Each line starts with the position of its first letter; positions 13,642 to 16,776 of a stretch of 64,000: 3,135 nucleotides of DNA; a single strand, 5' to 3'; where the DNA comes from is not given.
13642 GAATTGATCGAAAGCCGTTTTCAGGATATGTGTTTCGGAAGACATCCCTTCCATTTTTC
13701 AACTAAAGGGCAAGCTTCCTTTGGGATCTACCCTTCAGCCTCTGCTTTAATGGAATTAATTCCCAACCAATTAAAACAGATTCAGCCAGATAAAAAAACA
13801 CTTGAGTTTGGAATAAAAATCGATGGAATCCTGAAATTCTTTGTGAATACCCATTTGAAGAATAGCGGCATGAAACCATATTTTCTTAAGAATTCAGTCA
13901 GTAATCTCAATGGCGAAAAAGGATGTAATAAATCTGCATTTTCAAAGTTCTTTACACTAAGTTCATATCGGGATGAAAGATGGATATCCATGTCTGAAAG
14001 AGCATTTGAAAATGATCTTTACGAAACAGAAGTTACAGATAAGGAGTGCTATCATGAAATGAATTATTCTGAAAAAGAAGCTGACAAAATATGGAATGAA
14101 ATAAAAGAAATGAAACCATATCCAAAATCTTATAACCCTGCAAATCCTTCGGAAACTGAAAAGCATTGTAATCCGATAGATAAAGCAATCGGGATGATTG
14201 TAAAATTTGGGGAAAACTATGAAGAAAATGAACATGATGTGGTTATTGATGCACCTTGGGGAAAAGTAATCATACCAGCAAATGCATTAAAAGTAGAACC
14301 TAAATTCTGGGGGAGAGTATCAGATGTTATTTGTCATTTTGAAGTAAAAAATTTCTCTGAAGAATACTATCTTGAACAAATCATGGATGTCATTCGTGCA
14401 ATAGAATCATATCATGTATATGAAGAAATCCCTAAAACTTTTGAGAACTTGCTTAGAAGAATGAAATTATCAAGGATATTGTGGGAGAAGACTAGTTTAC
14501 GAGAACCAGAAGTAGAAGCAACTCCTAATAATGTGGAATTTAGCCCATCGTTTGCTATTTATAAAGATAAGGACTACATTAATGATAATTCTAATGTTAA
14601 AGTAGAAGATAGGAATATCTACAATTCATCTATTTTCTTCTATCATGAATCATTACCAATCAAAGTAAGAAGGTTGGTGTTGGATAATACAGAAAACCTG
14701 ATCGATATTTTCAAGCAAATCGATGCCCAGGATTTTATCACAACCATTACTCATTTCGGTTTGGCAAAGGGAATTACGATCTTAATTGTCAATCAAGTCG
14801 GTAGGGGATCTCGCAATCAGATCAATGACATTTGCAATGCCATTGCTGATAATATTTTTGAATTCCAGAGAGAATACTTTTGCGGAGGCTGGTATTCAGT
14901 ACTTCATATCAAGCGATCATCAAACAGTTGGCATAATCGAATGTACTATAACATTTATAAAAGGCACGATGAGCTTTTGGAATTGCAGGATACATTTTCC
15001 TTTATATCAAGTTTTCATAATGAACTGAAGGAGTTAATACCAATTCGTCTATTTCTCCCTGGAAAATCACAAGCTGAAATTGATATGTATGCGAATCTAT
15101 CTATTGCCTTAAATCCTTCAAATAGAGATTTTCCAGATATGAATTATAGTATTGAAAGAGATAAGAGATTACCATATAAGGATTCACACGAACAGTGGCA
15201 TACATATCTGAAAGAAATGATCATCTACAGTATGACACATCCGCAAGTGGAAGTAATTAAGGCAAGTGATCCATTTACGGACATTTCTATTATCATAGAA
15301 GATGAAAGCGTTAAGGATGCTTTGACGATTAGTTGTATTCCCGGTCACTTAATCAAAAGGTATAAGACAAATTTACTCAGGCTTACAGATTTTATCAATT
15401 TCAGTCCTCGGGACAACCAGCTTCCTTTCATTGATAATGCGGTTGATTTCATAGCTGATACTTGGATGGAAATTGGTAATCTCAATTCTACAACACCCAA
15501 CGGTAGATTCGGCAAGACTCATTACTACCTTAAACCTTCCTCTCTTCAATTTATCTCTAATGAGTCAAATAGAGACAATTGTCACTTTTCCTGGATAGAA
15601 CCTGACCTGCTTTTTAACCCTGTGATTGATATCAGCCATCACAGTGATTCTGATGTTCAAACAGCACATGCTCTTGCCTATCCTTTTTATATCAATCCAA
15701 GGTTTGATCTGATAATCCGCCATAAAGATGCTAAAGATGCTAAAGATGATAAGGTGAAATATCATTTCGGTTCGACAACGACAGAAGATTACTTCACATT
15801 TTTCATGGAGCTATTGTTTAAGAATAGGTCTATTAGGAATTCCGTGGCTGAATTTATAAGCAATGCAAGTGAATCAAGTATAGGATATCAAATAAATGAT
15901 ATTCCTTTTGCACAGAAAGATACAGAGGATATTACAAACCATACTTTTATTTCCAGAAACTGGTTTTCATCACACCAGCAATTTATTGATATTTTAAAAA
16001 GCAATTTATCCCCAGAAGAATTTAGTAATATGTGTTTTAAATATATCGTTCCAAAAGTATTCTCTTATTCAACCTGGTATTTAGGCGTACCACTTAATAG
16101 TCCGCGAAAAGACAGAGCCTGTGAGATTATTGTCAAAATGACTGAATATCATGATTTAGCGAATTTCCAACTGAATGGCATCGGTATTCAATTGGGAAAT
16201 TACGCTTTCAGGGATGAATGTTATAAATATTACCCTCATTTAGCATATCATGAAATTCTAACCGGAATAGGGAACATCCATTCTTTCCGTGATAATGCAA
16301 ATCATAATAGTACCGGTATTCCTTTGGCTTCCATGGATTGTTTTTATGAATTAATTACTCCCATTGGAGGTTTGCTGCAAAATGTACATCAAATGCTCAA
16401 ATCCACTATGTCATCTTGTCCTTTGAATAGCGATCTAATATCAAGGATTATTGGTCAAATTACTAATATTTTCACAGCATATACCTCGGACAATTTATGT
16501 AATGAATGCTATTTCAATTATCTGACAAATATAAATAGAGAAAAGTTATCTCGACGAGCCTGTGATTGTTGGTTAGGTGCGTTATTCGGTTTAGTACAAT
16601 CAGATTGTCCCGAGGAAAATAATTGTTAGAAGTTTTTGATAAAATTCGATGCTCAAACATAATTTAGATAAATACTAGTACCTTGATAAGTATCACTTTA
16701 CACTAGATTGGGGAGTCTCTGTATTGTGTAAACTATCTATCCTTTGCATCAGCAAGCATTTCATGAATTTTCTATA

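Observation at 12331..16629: Internal architecture of the 1432-aa protein: catalytic KaiC-like domain, degenerate second copy, Cys/His-rich tail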

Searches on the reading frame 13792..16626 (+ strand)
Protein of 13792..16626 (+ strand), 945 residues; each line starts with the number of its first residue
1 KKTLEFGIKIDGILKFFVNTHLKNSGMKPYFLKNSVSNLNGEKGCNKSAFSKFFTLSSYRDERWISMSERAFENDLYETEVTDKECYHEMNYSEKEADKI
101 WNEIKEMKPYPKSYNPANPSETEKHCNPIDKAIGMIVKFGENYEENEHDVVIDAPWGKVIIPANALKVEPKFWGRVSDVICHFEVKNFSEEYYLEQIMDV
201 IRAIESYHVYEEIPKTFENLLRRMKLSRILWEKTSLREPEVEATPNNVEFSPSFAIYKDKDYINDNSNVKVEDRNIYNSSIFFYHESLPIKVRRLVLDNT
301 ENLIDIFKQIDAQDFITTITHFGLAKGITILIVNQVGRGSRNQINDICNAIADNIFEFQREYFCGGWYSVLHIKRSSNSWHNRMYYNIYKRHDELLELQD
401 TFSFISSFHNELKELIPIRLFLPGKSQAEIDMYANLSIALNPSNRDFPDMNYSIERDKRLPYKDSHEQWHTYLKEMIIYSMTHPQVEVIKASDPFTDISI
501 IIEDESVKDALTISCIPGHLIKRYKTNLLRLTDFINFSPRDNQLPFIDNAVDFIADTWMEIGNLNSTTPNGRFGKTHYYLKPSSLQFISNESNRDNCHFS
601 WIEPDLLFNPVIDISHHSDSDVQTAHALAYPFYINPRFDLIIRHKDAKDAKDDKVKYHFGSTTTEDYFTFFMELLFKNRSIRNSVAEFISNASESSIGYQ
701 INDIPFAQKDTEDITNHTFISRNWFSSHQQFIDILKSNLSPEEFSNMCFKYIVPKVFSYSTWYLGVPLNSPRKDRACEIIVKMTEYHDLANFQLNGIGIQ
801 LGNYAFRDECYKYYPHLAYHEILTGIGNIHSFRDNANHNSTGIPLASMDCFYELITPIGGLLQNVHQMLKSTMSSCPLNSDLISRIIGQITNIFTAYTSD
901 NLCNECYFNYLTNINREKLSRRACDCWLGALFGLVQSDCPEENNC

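Call 48: search_protein_representatives(alignment_id=A7)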
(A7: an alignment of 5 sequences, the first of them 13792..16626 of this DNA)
Query: 5 sequences, 941 profile positions. Proteins with E-value up to 0.001 (for the whole library): 28; up to 1e-10: 16; up to 1e-30: 11. The best 28 are listed.
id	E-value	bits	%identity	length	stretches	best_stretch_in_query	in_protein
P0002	0.0e+00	1551.2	-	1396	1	3-938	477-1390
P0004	0.0e+00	1497.5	-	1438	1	1-940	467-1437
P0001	0.0e+00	1388.9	-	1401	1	2-929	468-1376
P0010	0.0e+00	1120.4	-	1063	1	3-935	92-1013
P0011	3.9e-222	756.5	-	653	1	285-935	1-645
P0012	7.7e-197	672.7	-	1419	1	2-929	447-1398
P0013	4.9e-195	666.8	-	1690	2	196-929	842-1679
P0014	1.8e-149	516.0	-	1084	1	3-625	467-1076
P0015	1.6e-139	483.1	-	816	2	271-718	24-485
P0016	1.2e-43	165.7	-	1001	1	4-247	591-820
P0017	3.1e-42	161.1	-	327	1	683-934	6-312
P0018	1.6e-28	115.7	-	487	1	4-100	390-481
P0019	1.4e-26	109.3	-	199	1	741-923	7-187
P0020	1.5e-20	89.3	-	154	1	805-933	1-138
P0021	4.1e-20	87.8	-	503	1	1-69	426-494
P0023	3.7e-09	51.6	-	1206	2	278-481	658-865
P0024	9.4e-09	50.3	-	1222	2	282-465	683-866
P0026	5.6e-07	44.4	-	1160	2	272-410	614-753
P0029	3.1e-05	38.6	-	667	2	736-932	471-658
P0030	3.5e-05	38.4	-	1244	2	690-927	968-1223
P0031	1.1e-04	36.8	-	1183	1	735-932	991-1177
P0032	1.7e-04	36.1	-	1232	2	588-868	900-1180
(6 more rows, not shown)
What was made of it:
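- The family is far too rare and patchy for a core regulatory function (call 48).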

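Call 50: search_protein_families(library=pfam, proteins=[P0012, P0013, P0016, P0023, P0024, P0030, P0031, P0029], max_evalue=0.01)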
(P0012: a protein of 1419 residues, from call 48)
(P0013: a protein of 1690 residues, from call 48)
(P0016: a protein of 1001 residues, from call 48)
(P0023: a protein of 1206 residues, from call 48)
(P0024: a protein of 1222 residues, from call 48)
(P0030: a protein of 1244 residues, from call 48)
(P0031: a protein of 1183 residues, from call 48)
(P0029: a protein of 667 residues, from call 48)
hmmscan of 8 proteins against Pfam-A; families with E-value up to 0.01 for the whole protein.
P0012 (1419 aa): 8 families
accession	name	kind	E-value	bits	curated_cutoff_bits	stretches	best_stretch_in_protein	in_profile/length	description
PF06745.19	ATPase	-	1.7e-15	57.5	26.6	1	155-426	2-228/231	KaiC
PF20720.3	nSTAND3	-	1.5e-07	31.7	27.2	0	296-359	46-108/155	Novel STAND NTPase 3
PF03796.21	DnaB_C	-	0.0017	18.2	27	1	175-360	18-175/255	DnaB-like helicase C terminal domain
PF13481.12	AAA_25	-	0.0046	17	27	0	175-201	32-58/195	AAA domain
PF03193.22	RsgA_GTPase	-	0.0048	17.2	30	0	180-199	110-129/174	RsgA GTPase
PF10483.15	Elong_Iki1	-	0.0051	16.8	22.5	1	282-386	56-155/292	Elongator subunit Iki1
PF00485.24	PRK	-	0.0076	16.5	22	0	179-281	2-96/196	Phosphoribulokinase / Uridine kinase family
PF00910.28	RNA_helicase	-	0.0094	16.9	21.5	0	181-218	3-42/105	RNA helicase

P0013 (1690 aa): 3 families
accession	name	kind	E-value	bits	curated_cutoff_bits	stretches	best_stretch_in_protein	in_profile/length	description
PF06745.19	ATPase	-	7.8e-15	55.3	26.6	2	265-449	56-228/231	KaiC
PF20720.3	nSTAND3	-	6.8e-07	29.6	27.2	0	205-240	19-53/155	Novel STAND NTPase 3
PF24883.2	NPHP3_N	-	0.003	18.2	24.8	0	204-279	23-94/164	Nephrocystin 3, N-terminal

P0016 (1001 aa): 5 families
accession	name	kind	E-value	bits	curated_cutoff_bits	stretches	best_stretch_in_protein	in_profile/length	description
PF06745.19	ATPase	-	1.2e-22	80.8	26.6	1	305-569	2-229/231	KaiC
PF13481.12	AAA_25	-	2e-07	31.3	27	1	318-493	23-175/195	AAA domain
PF25199.1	nSTAND_NTPase5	-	0.00096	19.4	34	1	327-424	42-137/145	Novel STAND NTPase 5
PF03796.21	DnaB_C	-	0.0012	18.8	27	1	303-389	1-83/255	DnaB-like helicase C terminal domain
PF07088.17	GvpD_P-loop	-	0.0017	18.7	24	1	329-372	13-55/189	GvpD gas vesicle protein, P-loop domain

P0023 (1206 aa): 7 families
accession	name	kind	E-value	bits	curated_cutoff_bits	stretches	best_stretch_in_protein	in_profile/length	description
PF06745.19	ATPase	-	1.3e-41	143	26.6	2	253-502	2-227/231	KaiC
PF25199.1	nSTAND_NTPase5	-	8.4e-06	26.1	34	1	273-348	34-108/145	Novel STAND NTPase 5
PF13191.12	AAA_16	-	7.3e-05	23.8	32.6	1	275-319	19-63/167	AAA ATPase domain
PF20720.3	nSTAND3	-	0.00018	21.7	27.2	1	277-359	14-87/155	Novel STAND NTPase 3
PF03796.21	DnaB_C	-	0.00024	21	27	0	279-328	18-68/255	DnaB-like helicase C terminal domain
PF05729.18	NACHT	-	0.0035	17.6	26.7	0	282-324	2-48/167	NACHT domain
PF13173.12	AAA_14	-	0.0068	16.8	27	0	280-354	2-80/129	AAA domain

P0024 (1222 aa): 6 families
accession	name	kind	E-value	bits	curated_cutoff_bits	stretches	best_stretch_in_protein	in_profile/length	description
PF06745.19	ATPase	-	2.6e-44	151.8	26.6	2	273-522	2-227/231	KaiC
PF13481.12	AAA_25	-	8.7e-05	22.7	27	0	296-328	29-59/195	AAA domain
PF03796.21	DnaB_C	-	0.00012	22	27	0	297-347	16-67/255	DnaB-like helicase C terminal domain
PF00154.27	RecA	-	0.00043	20.3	27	0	563-598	43-78/262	recA bacterial DNA recombination protein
PF05729.18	NACHT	-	0.0063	16.8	26.7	0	302-334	2-38/167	NACHT domain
PF02367.23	TsaE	-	0.0093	16.4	26.6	0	297-324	18-45/128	Threonylcarbamoyl adenosine biosynthesis protein TsaE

P0030 (1244 aa): 3 families
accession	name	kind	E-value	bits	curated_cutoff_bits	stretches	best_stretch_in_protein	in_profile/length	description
PF06745.19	ATPase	-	2.1e-27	96.4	26.6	2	269-520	5-229/231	KaiC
PF13481.12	AAA_25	-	3.2e-08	33.9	27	1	299-453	32-187/195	AAA domain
PF25199.1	nSTAND_NTPase5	-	0.00016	21.9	34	1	301-368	42-108/145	Novel STAND NTPase 5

P0031 (1183 aa): 4 families
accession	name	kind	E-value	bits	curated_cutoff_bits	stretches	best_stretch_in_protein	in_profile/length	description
PF06745.19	ATPase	-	3.2e-19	69.7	26.6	1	236-489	2-229/231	KaiC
PF13481.12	AAA_25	-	0.00043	20.4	27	1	272-408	36-171/195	AAA domain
PF25199.1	nSTAND_NTPase5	-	0.003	17.8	34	0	259-300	30-72/145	Novel STAND NTPase 5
PF13401.12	AAA_22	-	0.0057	17.4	27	0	271-406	7-108/130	AAA domain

P0029 (667 aa): 1 family
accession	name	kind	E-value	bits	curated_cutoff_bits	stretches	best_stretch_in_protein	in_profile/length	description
PF06745.19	ATPase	-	7.6e-05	22.6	26.6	1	12-206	25-221/231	KaiC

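Call 51: list_cluster_members(proteins=[P0023, P0024, P0030, P0031, P0012, P0013, P0016, P0026, P0032, P0010])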
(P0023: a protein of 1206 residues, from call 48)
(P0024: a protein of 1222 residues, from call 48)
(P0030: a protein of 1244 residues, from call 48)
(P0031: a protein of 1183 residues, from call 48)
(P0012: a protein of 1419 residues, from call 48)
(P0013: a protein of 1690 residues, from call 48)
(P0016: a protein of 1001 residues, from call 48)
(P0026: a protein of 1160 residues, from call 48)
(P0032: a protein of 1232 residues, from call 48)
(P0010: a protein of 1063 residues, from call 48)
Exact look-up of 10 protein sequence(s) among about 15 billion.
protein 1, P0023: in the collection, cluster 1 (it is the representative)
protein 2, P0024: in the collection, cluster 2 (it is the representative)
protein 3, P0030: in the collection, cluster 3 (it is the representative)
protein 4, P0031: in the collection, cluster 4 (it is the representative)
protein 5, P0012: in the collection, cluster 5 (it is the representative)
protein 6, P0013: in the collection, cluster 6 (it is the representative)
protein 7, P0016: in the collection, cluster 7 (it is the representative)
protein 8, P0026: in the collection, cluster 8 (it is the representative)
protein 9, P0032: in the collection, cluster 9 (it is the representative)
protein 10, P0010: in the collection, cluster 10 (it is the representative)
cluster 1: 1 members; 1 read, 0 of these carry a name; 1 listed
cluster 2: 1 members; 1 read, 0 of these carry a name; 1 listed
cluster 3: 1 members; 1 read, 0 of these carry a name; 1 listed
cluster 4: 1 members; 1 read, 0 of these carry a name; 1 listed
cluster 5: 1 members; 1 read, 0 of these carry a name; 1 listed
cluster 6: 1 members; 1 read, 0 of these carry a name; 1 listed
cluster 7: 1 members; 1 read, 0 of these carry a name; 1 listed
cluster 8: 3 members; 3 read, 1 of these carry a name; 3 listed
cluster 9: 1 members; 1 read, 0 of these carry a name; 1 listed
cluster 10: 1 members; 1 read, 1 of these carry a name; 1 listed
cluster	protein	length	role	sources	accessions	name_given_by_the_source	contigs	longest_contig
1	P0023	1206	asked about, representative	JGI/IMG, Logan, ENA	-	-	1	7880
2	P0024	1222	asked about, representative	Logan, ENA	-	-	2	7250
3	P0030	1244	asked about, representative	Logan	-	-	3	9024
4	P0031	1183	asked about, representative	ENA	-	-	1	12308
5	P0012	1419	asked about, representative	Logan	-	-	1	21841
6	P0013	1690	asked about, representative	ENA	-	-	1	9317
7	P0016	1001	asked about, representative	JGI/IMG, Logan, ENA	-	-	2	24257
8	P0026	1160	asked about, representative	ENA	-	-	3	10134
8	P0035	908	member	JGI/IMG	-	KaiC/GvpD/RAD55 family RecA-like ATPase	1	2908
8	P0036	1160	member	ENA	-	-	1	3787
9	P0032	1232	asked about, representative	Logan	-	-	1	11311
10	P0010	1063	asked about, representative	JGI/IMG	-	hypothetical protein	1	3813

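Call 53: find_encoding_contigs(protein=P0012, flank=8000, max_places=2)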
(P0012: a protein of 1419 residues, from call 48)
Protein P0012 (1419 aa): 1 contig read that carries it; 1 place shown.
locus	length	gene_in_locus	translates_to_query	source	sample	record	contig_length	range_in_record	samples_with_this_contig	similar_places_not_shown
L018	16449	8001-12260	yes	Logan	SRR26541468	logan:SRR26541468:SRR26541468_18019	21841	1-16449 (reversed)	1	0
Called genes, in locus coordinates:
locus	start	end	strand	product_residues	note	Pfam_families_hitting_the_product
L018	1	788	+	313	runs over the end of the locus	PF00551:Formyl_trans_N, PF02911:Formyl_trans_C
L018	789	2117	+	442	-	PF01029:NusB, PF01189:Methyltr_RsmB-F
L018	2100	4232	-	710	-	PF07953:Toxin_R_bind_N, PF13385:Laminin_G_3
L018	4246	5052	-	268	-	-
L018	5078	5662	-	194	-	PF08334:T2SSG (faint)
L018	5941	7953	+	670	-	-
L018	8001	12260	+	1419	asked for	PF06745:ATPase, PF20720:nSTAND3 (faint)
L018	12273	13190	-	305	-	PF04055:Radical_SAM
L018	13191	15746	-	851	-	PF00246:Peptidase_M14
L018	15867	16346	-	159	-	PF00027:cNMP_binding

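Call 54: find_encoding_contigs(protein=P0031, flank=8000, max_places=2)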
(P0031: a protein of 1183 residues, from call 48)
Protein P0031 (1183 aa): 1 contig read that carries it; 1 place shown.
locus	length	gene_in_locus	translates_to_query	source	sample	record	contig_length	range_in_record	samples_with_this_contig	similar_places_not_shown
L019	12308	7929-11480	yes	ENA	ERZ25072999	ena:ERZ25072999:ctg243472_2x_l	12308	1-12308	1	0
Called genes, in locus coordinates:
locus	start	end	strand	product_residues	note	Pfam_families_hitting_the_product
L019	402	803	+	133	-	-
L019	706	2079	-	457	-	PF07508:Recombinase, PF13408:Zn_ribbon_recom (weak)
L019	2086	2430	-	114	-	PF00239:Resolvase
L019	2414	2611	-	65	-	-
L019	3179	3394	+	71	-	-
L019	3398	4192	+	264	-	-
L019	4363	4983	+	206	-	-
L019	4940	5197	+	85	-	-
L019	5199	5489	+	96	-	-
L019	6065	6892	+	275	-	-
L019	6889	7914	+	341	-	-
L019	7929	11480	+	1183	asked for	PF06745:ATPase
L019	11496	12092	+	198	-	-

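Call 55: find_encoding_contigs(protein=P0032, flank=8000, max_places=2)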
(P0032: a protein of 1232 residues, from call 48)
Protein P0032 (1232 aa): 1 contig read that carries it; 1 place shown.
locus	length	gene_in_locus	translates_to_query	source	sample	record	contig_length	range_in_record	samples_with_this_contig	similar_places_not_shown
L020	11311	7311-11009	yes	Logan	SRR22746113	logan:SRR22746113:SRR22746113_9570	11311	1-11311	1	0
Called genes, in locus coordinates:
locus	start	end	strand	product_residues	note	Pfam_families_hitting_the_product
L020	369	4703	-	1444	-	PF17132:Glyco_hydro_106, PF00754:F5_F8_type_C, PF22633:F5_F8_type_C_2 (weak), PF00754:F5_F8_type_C, PF22633:F5_F8_type_C_2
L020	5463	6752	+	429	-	PF10137:CAP12-PCTIR_TIR (weak)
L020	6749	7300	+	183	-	-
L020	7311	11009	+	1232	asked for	PF06745:ATPase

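Call 56: find_encoding_contigs(protein=P0026, flank=8000, max_places=2)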
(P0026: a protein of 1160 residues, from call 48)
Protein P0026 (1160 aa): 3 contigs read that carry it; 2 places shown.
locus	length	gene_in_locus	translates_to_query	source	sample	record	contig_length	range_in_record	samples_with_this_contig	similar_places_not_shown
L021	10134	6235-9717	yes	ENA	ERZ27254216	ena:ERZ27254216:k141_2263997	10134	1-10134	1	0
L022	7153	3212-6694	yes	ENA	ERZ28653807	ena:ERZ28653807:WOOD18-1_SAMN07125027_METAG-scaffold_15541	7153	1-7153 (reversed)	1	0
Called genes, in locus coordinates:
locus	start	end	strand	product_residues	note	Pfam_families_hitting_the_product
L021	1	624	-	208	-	?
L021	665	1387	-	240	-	PF00481:PP2C (weak), PF13672:PP2C_2, PF07228:SpoIIE (weak)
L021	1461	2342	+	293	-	PF01040:UbiA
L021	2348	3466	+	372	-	PF04055:Radical_SAM, PF19288:CofH_C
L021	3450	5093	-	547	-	-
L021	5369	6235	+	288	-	-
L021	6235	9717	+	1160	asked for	PF13481:AAA_25 (faint), PF06745:ATPase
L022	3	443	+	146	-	?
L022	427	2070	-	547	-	-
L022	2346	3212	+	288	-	-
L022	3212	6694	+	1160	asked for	PF13481:AAA_25 (faint), PF06745:ATPase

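Call 57: search_protein_families(library=pfam, proteins=[L020:5463-6749:+, L020:6749-7297:+, L019:6065-6889:+, L019:6889-7911:+, L021:5369-6232:+, L018:5941-7950:+, L019:11496-12089:+, L021:3450-5090:-], max_evalue=0.1)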
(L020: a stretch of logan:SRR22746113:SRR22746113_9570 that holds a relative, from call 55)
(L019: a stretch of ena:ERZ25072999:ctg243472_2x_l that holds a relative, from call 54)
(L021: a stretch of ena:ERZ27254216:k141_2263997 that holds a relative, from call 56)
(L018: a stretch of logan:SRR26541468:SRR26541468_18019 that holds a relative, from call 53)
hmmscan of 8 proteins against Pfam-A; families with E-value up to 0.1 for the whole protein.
L020:5463-6749:+ (429 aa): 1 family
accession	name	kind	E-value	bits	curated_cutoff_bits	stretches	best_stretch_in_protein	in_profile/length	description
PF10137.14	CAP12-PCTIR_TIR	-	9.7e-08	32.5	24.7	1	15-121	8-118/119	CAP12/Pycsar effector protein, TIR domain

L020:6749-7297:+ (183 aa): 1 family
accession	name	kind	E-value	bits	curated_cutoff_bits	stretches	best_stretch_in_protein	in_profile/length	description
PF14335.11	DUF4391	-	0.038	14.3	29.9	1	13-140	116-224/232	Domain of unknown function (DUF4391)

L019:6065-6889:+ (275 aa): 0 families

L019:6889-7911:+ (341 aa): 2 families
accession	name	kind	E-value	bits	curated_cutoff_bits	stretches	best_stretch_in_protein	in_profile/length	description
PF22059.2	GumK_N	-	0.02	15.3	27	1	33-100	88-155/171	Glucuronosyltransferase GumK, N-terminal domain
PF21188.2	BRR2_plug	-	0.038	14.8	25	1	136-172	24-58/69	Pre-mRNA-splicing helicase BRR2 plug domain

L021:5369-6232:+ (288 aa): 1 family
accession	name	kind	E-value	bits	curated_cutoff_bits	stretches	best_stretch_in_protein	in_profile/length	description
PF13560.12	HTH_31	-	0.0052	17.5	27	1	27-62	17-53/64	Helix-turn-helix domain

L018:5941-7950:+ (670 aa): 1 family
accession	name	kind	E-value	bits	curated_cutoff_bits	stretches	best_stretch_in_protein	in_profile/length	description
PF08655.15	DASH_Ask1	-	0.022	15.1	20.7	0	629-645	21-37/64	DASH complex subunit Ask1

L019:11496-12089:+ (198 aa): 0 families

L021:3450-5090:- (546 aa): 3 families
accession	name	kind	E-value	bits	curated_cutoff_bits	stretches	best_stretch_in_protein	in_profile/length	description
PF20573.4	DUF6782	-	0.0016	18.2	27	1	182-246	75-142/241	Putative metallopeptidase family (DUF6782)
PF06114.19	Peptidase_M78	-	0.018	15.3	22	1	182-225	26-72/123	IrrE N-terminal-like domain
PF13699.11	eCIS_core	-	0.03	14.9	22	1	189-209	53-73/79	eCIS core domain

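Call 58: search_protein_families(library=padloc, proteins=[L020:5463-6749:+, L020:6749-7297:+, L019:6065-6889:+, L019:6889-7911:+, L021:5369-6232:+, L018:5941-7950:+, P0032, P0031, P0026], max_evalue=0.1)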
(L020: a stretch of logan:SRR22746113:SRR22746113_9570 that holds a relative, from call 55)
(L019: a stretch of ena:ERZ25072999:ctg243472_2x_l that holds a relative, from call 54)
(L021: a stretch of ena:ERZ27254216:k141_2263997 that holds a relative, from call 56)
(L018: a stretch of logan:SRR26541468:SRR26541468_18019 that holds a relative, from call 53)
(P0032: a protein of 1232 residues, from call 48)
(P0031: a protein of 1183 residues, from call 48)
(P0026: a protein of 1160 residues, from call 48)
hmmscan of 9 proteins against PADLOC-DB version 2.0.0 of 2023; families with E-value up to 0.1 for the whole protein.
L020:5463-6749:+ (429 aa): 3 families
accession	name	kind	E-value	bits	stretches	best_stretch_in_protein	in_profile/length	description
PDLC00729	Effector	-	2.7e-05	21.7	1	69-137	73-137/310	TIR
PDLC00731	Effector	-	0.0063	13.5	1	48-124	196-279/306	TIR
PDLC02371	PycTIR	-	0.0076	13.6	1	49-124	193-264/288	-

L020:6749-7297:+ (183 aa): 1 family
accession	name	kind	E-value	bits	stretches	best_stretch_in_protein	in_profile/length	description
PDLC04991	PDC-S31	-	0.011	13.4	1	64-119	15-66/208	-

L019:6065-6889:+ (275 aa): 0 families

L019:6889-7911:+ (341 aa): 0 families

L021:5369-6232:+ (288 aa): 2 families
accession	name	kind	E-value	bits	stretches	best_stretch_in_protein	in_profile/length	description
PDLC03951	RmrA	-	0.023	11.6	1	25-62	22-59/400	-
PDLC04133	mad1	-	0.032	12.5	0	28-55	9-36/60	mads_1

L018:5941-7950:+ (670 aa): 0 families

P0032 (1232 aa): 3 families
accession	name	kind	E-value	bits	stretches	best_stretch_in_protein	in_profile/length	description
PDLC04140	mad8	-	0.002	15.7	1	271-315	29-70/314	mads_8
PDLC05009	PDC-S37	-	0.058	9.1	1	268-287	307-327/1550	-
PDLC00915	TRIP13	-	0.062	10.7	1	272-295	66-89/302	TRIP13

P0031 (1183 aa): 1 family
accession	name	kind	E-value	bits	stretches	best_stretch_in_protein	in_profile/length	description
PDLC04140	mad8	-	7.2e-05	20.4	1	269-379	27-118/314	mads_8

P0026 (1160 aa): 2 families
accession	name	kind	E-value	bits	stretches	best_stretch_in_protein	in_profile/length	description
PDLC04140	mad8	-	0.00012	19.7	1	244-326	29-123/314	mads_8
PDLC00915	TRIP13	-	0.034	11.5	1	246-268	67-89/302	TRIP13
